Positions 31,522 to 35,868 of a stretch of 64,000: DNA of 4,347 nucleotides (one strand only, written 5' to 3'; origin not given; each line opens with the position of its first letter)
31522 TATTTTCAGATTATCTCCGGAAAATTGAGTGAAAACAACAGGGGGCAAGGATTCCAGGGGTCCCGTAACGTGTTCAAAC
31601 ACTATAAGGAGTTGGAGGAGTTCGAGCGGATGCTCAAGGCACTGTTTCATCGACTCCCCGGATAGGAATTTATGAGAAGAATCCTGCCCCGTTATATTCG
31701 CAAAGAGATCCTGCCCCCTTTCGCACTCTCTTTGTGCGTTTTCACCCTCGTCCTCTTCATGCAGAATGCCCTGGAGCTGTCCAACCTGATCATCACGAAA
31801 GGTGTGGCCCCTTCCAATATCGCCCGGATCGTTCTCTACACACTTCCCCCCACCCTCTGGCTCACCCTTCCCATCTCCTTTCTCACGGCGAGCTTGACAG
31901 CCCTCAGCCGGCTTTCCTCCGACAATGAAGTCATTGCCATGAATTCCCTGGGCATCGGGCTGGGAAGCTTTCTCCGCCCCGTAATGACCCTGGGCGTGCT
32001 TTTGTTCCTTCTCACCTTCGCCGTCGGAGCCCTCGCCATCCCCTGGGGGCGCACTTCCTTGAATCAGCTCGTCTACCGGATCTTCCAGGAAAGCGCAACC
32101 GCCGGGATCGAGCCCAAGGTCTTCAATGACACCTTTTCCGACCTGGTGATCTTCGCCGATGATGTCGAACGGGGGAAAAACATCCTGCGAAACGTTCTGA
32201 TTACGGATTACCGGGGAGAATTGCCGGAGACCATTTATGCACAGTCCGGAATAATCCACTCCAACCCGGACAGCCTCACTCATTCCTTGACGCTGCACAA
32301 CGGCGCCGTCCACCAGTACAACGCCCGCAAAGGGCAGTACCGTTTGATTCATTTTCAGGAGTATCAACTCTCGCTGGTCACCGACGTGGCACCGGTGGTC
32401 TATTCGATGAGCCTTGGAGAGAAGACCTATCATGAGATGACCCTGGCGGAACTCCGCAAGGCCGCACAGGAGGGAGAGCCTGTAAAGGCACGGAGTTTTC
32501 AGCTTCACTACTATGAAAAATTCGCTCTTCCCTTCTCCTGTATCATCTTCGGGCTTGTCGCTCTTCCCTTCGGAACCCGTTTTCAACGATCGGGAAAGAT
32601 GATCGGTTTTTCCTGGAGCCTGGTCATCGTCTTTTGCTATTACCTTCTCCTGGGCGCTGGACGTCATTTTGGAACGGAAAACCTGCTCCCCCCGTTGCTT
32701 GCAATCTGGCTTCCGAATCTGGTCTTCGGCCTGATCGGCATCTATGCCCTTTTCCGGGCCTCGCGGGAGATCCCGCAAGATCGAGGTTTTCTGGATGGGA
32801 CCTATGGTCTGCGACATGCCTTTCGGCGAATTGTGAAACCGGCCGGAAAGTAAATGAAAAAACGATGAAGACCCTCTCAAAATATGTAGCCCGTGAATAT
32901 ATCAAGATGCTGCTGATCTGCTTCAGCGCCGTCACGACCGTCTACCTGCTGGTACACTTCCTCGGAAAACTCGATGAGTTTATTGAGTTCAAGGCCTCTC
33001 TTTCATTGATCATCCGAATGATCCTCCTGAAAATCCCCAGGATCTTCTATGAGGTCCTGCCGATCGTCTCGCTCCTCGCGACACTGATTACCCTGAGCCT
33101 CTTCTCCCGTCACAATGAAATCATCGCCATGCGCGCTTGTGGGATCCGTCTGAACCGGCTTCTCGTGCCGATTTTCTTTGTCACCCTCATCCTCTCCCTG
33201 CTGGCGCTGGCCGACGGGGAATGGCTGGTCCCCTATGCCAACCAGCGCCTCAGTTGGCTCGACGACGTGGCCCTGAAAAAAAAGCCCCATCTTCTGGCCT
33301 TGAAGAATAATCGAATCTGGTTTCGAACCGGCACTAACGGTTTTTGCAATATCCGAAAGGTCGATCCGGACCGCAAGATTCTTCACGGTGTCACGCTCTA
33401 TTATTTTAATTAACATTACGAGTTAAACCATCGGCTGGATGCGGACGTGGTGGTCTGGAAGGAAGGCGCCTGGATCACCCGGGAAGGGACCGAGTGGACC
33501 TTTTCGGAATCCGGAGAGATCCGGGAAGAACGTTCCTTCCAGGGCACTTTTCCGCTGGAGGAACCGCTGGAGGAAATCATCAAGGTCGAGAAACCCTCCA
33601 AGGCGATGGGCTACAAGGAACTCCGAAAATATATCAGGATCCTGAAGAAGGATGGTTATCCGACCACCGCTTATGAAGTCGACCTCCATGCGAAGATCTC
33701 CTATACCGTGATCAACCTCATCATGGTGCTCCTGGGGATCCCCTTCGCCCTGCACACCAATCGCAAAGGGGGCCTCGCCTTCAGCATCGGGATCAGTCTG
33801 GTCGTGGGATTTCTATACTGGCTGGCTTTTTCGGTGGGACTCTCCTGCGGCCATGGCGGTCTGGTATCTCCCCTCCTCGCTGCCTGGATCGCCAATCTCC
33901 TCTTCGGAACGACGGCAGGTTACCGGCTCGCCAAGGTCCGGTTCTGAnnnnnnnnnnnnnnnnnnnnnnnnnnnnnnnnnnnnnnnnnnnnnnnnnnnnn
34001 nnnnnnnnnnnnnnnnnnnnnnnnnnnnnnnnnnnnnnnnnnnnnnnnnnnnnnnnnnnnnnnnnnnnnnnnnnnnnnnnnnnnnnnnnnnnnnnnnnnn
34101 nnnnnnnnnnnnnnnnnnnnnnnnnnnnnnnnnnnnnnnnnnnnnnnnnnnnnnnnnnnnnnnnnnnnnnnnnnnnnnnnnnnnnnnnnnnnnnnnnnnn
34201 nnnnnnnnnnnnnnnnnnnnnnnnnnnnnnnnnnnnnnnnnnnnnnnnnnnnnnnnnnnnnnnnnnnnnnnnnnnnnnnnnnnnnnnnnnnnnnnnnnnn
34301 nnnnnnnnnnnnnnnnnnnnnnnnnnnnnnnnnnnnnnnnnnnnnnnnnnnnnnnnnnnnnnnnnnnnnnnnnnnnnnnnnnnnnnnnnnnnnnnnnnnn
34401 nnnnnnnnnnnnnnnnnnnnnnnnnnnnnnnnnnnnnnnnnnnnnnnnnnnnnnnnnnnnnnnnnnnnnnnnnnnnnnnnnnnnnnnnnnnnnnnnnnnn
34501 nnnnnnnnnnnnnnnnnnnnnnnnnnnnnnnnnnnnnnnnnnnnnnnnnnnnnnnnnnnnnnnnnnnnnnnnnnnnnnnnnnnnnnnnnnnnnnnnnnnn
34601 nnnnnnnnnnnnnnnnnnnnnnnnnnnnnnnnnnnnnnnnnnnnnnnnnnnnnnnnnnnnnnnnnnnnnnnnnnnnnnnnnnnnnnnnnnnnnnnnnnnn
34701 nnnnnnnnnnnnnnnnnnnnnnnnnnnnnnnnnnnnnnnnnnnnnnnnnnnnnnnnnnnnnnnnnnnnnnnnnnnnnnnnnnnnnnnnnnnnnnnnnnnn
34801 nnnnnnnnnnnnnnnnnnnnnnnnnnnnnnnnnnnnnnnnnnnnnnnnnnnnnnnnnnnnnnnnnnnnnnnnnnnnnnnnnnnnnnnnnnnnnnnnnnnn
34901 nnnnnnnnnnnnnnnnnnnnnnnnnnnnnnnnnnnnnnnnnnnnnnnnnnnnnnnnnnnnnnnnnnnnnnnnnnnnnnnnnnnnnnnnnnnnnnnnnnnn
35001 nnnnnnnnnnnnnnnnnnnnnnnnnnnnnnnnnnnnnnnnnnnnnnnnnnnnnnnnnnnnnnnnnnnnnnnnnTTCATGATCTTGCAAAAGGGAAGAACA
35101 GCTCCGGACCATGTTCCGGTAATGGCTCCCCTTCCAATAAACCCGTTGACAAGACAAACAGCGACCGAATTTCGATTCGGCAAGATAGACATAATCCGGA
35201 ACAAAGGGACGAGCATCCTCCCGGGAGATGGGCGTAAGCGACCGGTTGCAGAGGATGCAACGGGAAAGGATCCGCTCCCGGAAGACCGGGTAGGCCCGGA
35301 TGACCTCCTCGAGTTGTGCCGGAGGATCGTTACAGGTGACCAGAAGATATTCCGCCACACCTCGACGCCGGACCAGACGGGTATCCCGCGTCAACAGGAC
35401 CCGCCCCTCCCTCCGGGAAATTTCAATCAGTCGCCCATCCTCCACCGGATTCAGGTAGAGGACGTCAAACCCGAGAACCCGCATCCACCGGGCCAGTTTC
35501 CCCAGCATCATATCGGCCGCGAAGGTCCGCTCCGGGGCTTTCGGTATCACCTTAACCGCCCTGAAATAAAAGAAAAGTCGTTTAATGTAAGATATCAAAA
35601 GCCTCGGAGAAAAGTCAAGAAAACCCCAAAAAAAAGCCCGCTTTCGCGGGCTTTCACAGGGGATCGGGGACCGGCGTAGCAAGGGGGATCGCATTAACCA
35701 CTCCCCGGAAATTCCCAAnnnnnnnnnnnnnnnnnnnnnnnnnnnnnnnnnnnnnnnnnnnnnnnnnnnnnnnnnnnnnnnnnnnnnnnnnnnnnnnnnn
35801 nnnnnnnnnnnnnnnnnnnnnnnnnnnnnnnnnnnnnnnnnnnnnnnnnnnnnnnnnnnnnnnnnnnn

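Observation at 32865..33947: Essential LPS-transport gene lptG is cut by an in-frame TAA inside a short AT-rich patch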

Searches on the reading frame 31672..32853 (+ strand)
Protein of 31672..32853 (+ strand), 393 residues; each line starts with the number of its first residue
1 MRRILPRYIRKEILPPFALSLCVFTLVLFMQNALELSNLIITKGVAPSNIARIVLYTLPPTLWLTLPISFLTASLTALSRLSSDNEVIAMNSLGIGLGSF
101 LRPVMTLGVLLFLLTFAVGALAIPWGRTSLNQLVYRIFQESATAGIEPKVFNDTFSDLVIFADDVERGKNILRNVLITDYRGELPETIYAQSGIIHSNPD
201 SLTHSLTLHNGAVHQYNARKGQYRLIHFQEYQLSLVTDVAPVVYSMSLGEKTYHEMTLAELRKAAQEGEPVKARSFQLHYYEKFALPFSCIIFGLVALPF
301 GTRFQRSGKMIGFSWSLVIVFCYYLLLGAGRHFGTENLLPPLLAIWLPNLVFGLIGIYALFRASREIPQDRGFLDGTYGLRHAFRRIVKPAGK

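Call 7: search_protein_families(library=pfam, proteins=[window:31672-32850:+], max_evalue=0.01)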
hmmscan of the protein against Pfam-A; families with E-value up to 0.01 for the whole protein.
window:31672-32850:+ (393 aa): 1 family
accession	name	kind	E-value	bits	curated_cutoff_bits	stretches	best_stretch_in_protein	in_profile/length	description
PF03739.19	LptF_LptG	-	3.7e-87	293.1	27.9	1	7-360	1-351/353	Lipopolysaccharide export system permease LptF/LptG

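Call 13: find_encoding_contigs(protein=window:31672-32853:+, flank=3000)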
Protein window:31672-32853:+ (393 aa): no gene with exactly this product is on record in the collection.

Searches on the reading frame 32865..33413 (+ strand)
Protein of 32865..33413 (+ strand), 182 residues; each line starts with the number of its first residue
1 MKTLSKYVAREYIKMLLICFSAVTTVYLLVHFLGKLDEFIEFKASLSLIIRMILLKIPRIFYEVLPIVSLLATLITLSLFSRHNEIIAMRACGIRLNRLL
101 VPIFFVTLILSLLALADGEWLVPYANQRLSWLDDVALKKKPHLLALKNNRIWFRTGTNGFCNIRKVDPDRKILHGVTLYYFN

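Call 7: search_protein_families(library=pfam, proteins=[window:32865-33410:+], max_evalue=0.01)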
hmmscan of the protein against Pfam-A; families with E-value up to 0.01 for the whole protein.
window:32865-33410:+ (182 aa): 2 families
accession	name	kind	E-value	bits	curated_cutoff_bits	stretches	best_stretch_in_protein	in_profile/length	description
PF03739.19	LptF_LptG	-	6.4e-45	154.2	27.9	1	6-181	1-174/353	Lipopolysaccharide export system permease LptF/LptG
PF02687.27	FtsX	-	0.0066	16.9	25.5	1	67-116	11-60/120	FtsX-like permease C-terminal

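Call 11: find_encoding_contigs(protein=window:32865-33413:+, flank=3000)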
Protein window:32865-33413:+ (182 aa): no gene with exactly this product is on record in the collection.

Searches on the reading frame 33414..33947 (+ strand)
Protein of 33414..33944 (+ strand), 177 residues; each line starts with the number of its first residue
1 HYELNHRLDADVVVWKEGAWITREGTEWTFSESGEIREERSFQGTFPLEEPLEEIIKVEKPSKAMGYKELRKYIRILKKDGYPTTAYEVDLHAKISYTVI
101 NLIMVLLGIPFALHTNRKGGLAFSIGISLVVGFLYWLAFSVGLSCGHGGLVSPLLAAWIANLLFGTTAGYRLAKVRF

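Call 7: search_protein_families(library=pfam, proteins=[window:33414-33944:+], max_evalue=0.01)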
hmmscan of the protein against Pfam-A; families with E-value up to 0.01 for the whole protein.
window:33414-33944:+ (177 aa): 1 family
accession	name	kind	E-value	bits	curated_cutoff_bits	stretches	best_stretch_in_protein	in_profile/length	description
PF03739.19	LptF_LptG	-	3e-33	115.8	27.9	1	5-173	181-352/353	Lipopolysaccharide export system permease LptF/LptG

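Call 40: find_encoding_contigs(protein=window:33447-33947:+, flank=1000)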
Protein window:33447-33947:+ (166 aa): no gene with exactly this product is on record in the collection.

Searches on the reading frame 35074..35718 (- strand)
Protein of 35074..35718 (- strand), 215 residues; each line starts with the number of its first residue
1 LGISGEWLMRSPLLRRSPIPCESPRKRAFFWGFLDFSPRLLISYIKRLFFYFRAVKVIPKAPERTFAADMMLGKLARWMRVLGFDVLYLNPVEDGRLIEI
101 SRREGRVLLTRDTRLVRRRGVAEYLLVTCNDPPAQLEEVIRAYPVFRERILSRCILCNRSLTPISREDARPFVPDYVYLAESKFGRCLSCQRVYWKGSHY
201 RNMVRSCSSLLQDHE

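Call 28: search_protein_families(library=pfam, proteins=[window:35074-35718:-], max_evalue=0.001)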
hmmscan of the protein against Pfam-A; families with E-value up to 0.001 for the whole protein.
window:35074-35718:- (215 aa): 1 family
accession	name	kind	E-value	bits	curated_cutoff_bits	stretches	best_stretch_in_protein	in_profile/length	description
PF01927.22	Mut7-C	-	9.2e-43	146.3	23.3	1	66-205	3-144/146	Mut7-C RNAse domain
